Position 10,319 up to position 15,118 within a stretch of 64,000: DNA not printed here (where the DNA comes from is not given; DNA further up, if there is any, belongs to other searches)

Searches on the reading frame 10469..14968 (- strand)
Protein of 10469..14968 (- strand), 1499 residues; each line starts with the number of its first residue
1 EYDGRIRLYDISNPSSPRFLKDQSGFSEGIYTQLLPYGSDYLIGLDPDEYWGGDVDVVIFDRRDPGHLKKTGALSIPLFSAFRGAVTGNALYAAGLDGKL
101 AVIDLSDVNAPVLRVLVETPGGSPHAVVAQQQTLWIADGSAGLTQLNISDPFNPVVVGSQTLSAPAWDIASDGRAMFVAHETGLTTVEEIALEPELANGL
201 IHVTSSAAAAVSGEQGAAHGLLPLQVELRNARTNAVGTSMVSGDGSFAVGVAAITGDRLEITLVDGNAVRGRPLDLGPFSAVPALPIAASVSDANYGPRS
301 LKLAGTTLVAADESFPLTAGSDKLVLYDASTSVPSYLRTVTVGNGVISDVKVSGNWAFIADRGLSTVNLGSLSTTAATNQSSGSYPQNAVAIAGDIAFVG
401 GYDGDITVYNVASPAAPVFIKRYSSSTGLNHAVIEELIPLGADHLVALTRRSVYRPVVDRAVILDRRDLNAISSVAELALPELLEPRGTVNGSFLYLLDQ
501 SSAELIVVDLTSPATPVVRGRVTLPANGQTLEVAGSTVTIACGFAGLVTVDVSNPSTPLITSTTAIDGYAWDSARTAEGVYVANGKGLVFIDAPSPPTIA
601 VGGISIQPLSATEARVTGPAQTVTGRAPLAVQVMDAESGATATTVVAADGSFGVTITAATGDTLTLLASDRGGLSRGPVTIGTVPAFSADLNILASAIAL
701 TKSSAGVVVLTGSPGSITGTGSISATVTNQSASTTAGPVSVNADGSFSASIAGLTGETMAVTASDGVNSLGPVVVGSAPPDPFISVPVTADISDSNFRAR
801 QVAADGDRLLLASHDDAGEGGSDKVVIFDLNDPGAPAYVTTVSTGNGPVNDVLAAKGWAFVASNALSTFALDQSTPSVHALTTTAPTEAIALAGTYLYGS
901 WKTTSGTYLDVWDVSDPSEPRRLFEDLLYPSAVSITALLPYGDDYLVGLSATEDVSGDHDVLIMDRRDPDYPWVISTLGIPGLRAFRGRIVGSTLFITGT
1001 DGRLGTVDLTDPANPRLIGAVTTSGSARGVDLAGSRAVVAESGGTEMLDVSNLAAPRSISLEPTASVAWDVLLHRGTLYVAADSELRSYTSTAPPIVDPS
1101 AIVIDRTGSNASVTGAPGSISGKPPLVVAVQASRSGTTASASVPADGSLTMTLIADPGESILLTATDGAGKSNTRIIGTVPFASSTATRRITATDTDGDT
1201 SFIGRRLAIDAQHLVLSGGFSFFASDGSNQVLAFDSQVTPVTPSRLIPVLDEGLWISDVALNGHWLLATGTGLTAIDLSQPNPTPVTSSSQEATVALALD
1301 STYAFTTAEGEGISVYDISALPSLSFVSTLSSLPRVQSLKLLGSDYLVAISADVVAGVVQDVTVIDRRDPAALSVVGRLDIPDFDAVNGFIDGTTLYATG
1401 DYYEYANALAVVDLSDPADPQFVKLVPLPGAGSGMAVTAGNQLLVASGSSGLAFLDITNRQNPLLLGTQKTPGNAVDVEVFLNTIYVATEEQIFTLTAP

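Call 24: search_protein_families(library=pfam, proteins=[window:10469-14968:-], max_evalue=0.001)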
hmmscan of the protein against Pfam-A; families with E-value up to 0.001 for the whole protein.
window:10469-14968:- (1499 aa): 3 families
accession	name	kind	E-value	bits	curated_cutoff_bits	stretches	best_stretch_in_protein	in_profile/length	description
PF08309.17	LVIVD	-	2e-32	110.7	20.2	0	538-559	14-35/42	LVIVD repeat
PF17936.7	Big_6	-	4.3e-13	49.8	27.6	1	611-680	5-78/83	Bacterial Ig domain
PF09826.15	Beta_propel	-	6.6e-08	32.3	22.4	0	1360-1490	30-130/495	Beta propeller domain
